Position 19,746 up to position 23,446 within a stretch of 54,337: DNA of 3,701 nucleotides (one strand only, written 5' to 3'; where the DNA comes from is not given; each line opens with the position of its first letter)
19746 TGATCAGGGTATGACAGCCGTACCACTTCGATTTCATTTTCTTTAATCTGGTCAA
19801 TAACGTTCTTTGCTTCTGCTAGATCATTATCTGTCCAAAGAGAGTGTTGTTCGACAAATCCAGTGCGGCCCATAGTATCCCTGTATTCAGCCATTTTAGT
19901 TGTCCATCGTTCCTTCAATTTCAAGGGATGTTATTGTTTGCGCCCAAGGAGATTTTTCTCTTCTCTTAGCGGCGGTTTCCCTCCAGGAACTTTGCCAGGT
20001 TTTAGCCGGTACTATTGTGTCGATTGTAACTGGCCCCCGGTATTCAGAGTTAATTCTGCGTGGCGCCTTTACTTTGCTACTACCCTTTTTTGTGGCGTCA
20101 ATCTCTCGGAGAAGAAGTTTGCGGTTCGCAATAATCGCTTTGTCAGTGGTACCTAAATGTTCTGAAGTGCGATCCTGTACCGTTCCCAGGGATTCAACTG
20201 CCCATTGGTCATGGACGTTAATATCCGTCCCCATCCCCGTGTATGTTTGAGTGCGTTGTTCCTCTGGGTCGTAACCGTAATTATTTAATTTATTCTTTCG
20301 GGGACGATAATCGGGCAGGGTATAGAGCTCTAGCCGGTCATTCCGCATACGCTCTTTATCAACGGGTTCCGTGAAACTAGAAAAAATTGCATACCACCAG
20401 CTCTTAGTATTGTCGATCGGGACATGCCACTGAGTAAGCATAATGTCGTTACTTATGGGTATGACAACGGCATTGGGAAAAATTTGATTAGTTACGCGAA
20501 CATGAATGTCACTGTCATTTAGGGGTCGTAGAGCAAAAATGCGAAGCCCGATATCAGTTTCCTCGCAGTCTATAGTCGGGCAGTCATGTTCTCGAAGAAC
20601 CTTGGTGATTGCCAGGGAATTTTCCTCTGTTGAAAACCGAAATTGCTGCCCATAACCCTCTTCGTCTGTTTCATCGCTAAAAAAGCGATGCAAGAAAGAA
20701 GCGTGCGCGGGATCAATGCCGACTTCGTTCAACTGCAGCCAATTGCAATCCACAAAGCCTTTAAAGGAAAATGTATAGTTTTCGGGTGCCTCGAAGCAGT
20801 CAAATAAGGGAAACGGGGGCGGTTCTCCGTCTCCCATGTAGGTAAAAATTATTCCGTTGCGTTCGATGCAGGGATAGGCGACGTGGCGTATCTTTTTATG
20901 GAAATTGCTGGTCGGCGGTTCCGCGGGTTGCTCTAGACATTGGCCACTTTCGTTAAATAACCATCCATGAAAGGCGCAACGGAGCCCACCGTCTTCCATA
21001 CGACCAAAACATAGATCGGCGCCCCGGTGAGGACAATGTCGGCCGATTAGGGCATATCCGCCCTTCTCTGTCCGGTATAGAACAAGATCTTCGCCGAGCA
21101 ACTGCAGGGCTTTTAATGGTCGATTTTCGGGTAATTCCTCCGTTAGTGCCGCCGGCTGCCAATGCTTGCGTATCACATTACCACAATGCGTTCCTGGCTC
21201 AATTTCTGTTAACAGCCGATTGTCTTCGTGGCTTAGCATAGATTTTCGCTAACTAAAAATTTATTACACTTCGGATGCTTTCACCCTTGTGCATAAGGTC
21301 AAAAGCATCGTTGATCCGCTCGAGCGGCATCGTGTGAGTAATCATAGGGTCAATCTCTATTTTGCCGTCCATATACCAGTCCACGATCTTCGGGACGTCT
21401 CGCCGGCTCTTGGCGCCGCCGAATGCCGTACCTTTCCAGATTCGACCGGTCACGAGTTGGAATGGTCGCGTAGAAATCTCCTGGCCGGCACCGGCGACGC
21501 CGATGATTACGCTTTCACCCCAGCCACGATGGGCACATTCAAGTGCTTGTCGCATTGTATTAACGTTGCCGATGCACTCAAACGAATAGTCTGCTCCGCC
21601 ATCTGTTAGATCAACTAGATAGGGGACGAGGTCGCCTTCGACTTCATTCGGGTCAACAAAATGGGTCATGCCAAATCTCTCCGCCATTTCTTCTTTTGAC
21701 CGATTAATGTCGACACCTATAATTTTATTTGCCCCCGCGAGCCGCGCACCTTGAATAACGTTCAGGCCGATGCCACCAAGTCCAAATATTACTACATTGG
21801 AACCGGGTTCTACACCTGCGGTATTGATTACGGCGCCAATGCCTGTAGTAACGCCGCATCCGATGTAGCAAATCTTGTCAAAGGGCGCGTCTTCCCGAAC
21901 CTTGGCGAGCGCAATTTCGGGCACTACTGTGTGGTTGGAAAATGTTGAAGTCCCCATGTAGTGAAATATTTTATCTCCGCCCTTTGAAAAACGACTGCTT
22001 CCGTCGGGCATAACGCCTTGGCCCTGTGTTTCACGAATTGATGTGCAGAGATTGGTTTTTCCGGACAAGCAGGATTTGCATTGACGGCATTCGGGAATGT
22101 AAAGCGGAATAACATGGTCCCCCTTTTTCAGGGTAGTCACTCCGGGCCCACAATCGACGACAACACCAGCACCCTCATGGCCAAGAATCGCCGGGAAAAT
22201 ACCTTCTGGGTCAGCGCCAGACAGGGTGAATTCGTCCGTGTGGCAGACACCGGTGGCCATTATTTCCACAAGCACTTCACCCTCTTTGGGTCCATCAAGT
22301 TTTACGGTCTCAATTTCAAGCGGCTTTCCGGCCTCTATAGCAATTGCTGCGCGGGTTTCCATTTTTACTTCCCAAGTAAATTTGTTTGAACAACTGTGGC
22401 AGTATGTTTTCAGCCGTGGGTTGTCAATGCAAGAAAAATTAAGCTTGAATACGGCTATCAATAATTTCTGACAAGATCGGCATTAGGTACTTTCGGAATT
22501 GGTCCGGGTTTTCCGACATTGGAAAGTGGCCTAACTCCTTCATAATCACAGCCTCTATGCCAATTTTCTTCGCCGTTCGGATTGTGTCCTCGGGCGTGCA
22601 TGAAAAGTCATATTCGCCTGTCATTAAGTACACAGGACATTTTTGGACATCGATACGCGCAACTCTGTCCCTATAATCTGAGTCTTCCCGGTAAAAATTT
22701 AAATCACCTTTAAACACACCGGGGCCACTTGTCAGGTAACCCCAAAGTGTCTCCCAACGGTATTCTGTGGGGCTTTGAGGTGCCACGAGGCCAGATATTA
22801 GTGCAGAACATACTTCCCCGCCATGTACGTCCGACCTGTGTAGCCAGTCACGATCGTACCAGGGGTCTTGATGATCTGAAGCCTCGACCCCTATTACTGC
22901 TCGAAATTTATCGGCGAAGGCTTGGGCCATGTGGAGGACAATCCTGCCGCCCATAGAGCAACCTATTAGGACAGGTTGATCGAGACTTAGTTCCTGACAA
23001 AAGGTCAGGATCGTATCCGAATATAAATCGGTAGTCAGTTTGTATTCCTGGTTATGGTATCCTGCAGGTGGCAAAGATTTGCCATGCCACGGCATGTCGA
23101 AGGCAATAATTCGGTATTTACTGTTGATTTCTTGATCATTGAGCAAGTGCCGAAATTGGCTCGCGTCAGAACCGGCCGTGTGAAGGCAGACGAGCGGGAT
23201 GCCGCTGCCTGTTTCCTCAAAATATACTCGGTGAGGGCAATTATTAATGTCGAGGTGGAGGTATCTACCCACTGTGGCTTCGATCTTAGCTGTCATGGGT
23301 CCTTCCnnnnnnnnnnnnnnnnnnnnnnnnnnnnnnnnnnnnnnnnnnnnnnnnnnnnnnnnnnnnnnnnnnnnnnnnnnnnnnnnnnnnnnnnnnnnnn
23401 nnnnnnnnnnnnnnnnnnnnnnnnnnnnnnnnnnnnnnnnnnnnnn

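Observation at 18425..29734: An 11-gene, 11.3-kb co-directional catabolic block combining enzyme types not known together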

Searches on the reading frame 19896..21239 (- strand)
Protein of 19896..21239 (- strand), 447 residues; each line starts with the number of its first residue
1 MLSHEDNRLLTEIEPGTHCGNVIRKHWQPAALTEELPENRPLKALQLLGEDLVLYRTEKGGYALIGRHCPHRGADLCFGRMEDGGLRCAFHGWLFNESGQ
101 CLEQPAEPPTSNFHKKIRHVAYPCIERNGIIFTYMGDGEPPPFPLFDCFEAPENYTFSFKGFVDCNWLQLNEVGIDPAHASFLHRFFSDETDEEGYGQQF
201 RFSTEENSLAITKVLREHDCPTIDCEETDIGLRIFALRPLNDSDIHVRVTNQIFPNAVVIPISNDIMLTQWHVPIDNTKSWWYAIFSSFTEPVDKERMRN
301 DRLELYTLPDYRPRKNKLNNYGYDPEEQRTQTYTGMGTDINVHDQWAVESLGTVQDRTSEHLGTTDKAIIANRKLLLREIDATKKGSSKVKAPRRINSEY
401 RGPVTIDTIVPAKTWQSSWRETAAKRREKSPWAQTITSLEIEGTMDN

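Call 4: search_protein_families(library=pfam, proteins=[window:19896-21239:-])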
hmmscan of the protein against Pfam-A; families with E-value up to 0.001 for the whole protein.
window:19896-21239:- (447 aa): 3 families
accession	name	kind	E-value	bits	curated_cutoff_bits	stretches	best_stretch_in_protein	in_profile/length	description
PF19301.5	LigXa_C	-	6.6e-24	85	27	1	159-430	28-292/304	LigXa C-terminal domain like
PF00355.32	Rieske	-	2.1e-19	69.7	20.3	1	26-113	1-87/88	Rieske [2Fe-2S] domain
PF11723.14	Aromatic_hydrox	-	5.9e-05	23.2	24.4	0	134-290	1-168/241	Homotrimeric ring hydroxylase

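Call 5: search_protein_families(library=ncbifam, proteins=[window:19896-21239:-])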
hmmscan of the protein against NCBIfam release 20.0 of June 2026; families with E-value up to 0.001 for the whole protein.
window:19896-21239:- (447 aa): 6 families
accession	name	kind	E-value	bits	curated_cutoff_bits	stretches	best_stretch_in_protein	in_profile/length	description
NF052579.1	BetMthstMoxSdmAMthl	equivalog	9.4e-13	47.8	600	1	41-139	31-130/351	4beta-methylsterol monooxygenase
NF041684.1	ant_diox_AndAc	equivalog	1.1e-07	30.8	750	1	26-103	46-124/418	anthranilate 1,2-dioxygenase large subunit AndAc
TIGR03229.1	benzo_1_2_benA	equivalog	4.7e-06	25.7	780.95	1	35-103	47-116/433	benzoate 1,2-dioxygenase large subunit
TIGR03228.1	anthran_1_2_A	equivalog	2.5e-05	23.2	671.9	1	22-119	34-133/438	anthranilate 1,2-dioxygenase large subunit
NF041683.1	ant_diox_AndAb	equivalog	3.7e-05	23.9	150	1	26-114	1-88/100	anthranilate 1,2-dioxygenase ferredoxin subunit AndAb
NF058607.1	GlBtMonoOxGbcA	equivalog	0.00013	20.6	670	1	21-102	50-132/420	glycine betaine monooxygenase oxygenase subunit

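Call 15: search_solved_structures(query=window:19896-21239:-, max_evalue=0.00001)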
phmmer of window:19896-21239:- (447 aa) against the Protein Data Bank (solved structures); distinct sequences matched with E-value up to 0.00001: 24.
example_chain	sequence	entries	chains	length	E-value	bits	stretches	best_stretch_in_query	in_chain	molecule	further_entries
9ina_A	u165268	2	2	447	4e-60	207.1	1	4-378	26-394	Rieske (2Fe-2S) domain protein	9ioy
7fjl_A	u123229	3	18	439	7e-57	196.4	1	1-390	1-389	Rieske (2Fe-2S) domain protein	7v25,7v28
7fhr_A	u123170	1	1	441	7.8e-54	186.3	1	1-279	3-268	Putative Phthalate 4,5-dioxygenase, subunit alpha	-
3gb4_A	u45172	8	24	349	5e-21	78.2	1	22-188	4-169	DdmC | Dicamba O-demethylase, oxygenase component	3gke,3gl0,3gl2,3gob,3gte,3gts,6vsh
4nbg_A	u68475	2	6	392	1.3e-18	70.2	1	23-185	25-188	Terminal oxygenase component of carbazole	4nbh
1ww9_A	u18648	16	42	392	1.7e-18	69.8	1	23-185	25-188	terminal oxygenase component of carbazole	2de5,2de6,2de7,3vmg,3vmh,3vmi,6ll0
4nb8_A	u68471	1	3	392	1.8e-18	69.7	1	23-185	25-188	Terminal oxygenase component of carbazole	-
4nb9_A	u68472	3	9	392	1.9e-18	69.7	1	23-185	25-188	Terminal oxygenase component of carbazole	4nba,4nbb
4nbf_A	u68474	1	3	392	2.2e-18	69.4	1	23-185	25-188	Terminal oxygenase component of carbazole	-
4nbc_A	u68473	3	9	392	3.6e-18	68.8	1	23-185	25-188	Terminal oxygenase component of carbazole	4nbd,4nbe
6wn3_A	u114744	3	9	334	4.8e-18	68.4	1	24-190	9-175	SxtT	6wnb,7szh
6wnc_A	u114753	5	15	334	8.2e-18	67.6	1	25-190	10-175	SxtDIOX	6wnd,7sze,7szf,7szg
3gcf_A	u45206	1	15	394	1.1e-13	54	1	25-185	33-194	Terminal oxygenase component of carbazole 1,9a-dioxygenase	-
3gkq_A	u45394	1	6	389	1.1e-13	53.9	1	23-185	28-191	Terminal oxygenase component of carbazole 1,9a-dioxygenase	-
7qwt_A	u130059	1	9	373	1.4e-13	53.6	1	14-181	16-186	Rieske (2Fe-2S) domain protein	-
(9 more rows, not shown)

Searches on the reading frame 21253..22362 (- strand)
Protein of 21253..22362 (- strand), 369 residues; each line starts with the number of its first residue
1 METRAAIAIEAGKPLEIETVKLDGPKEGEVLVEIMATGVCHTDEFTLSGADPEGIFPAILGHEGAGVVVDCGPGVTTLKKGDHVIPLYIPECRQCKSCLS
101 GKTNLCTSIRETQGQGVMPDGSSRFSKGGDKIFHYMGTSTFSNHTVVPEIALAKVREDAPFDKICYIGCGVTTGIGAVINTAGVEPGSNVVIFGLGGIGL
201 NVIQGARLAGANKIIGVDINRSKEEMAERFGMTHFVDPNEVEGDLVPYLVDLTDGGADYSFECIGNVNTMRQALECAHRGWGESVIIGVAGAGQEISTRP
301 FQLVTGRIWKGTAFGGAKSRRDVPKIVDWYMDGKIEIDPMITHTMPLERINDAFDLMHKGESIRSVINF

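Call 4: search_protein_families(library=pfam, proteins=[window:21253-22362:-])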
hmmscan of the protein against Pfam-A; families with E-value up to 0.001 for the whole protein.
window:21253-22362:- (369 aa): 3 families
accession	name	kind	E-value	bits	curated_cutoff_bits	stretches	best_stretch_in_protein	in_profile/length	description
PF00107.32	ADH_zinc_N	-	1.9e-27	96.2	31.8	1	197-329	1-126/129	Zinc-binding dehydrogenase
PF08240.17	ADH_N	-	9.9e-22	77.6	23.5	1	27-153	2-100/104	Alcohol dehydrogenase GroES-like domain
PF13602.12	ADH_zinc_N_2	-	1.6e-07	32.7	27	1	242-362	11-128/134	Zinc-binding dehydrogenase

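Call 5: search_protein_families(library=ncbifam, proteins=[window:21253-22362:-])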
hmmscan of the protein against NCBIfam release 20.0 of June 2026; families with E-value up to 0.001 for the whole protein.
window:21253-22362:- (369 aa): 22 families
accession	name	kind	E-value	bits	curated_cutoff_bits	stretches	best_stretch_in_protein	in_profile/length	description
TIGR02818.1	adh_III_F_hyde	equivalog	1.8e-187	622.8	543.95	1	3-369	2-368/368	S-(hydroxymethyl)glutathione dehydrogenase/class III alcohol dehydrogenase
TIGR03989.1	Rxyl_3153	subfamily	1.3e-97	327.3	440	1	3-369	2-370/370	NDMA-dependent alcohol dehydrogenase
TIGR03451.1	mycoS_dep_FDH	equivalog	8.4e-71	238.6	512.9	1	3-368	2-357/358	S-(hydroxymethyl)mycothiol dehydrogenase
NF041097.1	keto_inos_dh_IolM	equivalog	2.7e-43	148.1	450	2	178-365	198-385/389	scyllo-inosose 3-dehydrogenase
NF010344.0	PRK13771.1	subfamily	9.6e-34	116.8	349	2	4-109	2-107/334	putative alcohol dehydrogenase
TIGR03366.1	HpnZ_proposed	hypoth_equivalog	3.3e-32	111.9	328.1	1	25-305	3-270/315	putative phosphonate catabolism associated alcohol dehydrogenase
NF006940.0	PRK09422.1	equivalog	2.1e-31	109.1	344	2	8-112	5-109/338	alcohol dehydrogenase AdhP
NF003808.0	PRK05396.1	equivalog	2.4e-31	108.9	380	2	140-368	120-339/341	L-threonine 3-dehydrogenase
TIGR00692.1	tdh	equivalog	1.1e-30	106.8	458.35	2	140-366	118-337/340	L-threonine 3-dehydrogenase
TIGR03201.1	dearomat_had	equivalog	4e-30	105.1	338.65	1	10-367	6-346/349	6-hydroxycyclohex-1-ene-1-carbonyl-CoA dehydrogenase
NF041172.1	AcrlCoa_red_Thmprot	equivalog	2.1e-27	95.9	500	1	5-363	3-327/334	acryloyl-CoA reductase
NF007489.0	PRK10083.1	equivalog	1.6e-23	83.2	376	1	6-360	3-326/339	Zn-dependent oxidoreductase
NF007375.0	PRK09880.1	equivalog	1.1e-22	80.3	469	1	10-357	11-330/344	L-idonate 5-dehydrogenase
NF007642.0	PRK10309.1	equivalog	5.8e-22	78.4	550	2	139-246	115-220/347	galactitol-1-phosphate 5-dehydrogenase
TIGR02824.1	quinone_pig3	subfamily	1.9e-20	73.2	296.8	2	121-363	75-318/325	putative NAD(P)H quinone oxidoreductase, PIG3 family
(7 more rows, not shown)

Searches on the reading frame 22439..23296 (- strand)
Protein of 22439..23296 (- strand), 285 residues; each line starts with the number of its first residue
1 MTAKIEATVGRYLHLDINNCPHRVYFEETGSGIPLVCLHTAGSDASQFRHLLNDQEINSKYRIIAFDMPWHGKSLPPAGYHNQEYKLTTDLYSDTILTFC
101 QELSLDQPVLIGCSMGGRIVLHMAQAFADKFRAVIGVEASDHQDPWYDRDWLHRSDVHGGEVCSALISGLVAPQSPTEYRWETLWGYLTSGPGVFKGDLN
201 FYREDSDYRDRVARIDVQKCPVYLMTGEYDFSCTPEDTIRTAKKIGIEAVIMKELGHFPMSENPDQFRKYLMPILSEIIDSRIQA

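Call 4: search_protein_families(library=pfam, proteins=[window:22439-23296:-])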
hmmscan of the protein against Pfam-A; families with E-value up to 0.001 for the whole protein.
window:22439-23296:- (285 aa): 3 families
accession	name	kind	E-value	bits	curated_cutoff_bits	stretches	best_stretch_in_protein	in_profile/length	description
PF00561.26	Abhydrolase_1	-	3.2e-17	63.4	25.8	1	34-143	2-103/245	alpha/beta hydrolase fold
PF12697.13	Abhydrolase_6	-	2.2e-15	58.3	26.3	1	35-267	1-214/217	Alpha/beta hydrolase family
PF12146.15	Hydrolase_4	-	1.5e-07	31.4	27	1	36-136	8-106/239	Serine aminopeptidase, S33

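Call 5: search_protein_families(library=ncbifam, proteins=[window:22439-23296:-])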
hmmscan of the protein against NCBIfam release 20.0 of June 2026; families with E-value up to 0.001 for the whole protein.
window:22439-23296:- (285 aa): 20 families
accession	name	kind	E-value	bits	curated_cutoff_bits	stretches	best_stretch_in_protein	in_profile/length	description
TIGR03695.1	menH_SHCHC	equivalog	2.2e-16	60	208.55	1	34-135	4-100/252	2-succinyl-6-hydroxy-2,4-cyclohexadiene-1-carboxylate synthase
TIGR02427.1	protocat_pcaD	equivalog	2.3e-14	53.4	255.85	2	34-149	15-125/251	3-oxoadipate enol-lactonase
NF050089.1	i_nPHAscl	equivalog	2.4e-14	53.1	300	1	18-138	4-116/288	intracellular short-chain-length polyhydroxyalkanoate depolymerase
NF051488.1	bifunc_PcaDC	exception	3e-14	53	390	1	32-149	12-124/375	bifunctional 3-oxoadipate enol-lactonase/4-carboxymuconolactone decarboxylase PcaDC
NF011457.0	PRK14875.1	equivalog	5e-13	48.7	307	1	24-133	122-225/372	acetoin dehydrogenase dihydrolipoyllysine-residue acetyltransferase subunit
TIGR03056.1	bchO_mg_che_rel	equivalog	1e-12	47.7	172.55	1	20-140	14-129/278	alpha/beta fold hydrolase BchO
TIGR01250.1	pro_imino_pep_2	subfamily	3.8e-09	36.5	167.65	0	26-136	19-126/288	proline iminopeptidase-family hydrolase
NF008340.0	PRK11126.1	equivalog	7.9e-09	35.1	261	1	31-126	13-98/255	2-succinyl-6-hydroxy-2,4-cyclohexadiene-1-carboxylate synthase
NF051487.1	bifunc_PcaCD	exception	1.7e-08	34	430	1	32-140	172-272/413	bifunctional 4-carboxymuconolactone decarboxylase/3-oxoadipate enol-lactonase PcaCD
TIGR01738.1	bioH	equivalog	1.9e-07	31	206.95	1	34-140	6-99/245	pimeloyl-ACP methyl ester esterase BioH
NF002873.0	PRK03204.1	equivalog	1.6e-06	27.7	466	1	22-135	24-130/286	haloalkane dehalogenase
NF002938.0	PRK03592.1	equivalog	2.1e-06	27.3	241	1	22-146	20-136/298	haloalkane dehalogenase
TIGR01249.1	pro_imino_pep_1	equivalog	2.4e-06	27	259.75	1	21-132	14-121/307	prolyl aminopeptidase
NF002043.0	PRK00870.1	subfamily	3.5e-06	26.7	265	1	23-135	35-144/302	haloalkane dehalogenase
NF045632.1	hydroxlase_HsaD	equivalog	5.4e-06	25.6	400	1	23-131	23-129/290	4,5:9,10-diseco-3-hydroxy-5,9,17-trioxoandrosta-1(10),2-diene-4-oate hydrolase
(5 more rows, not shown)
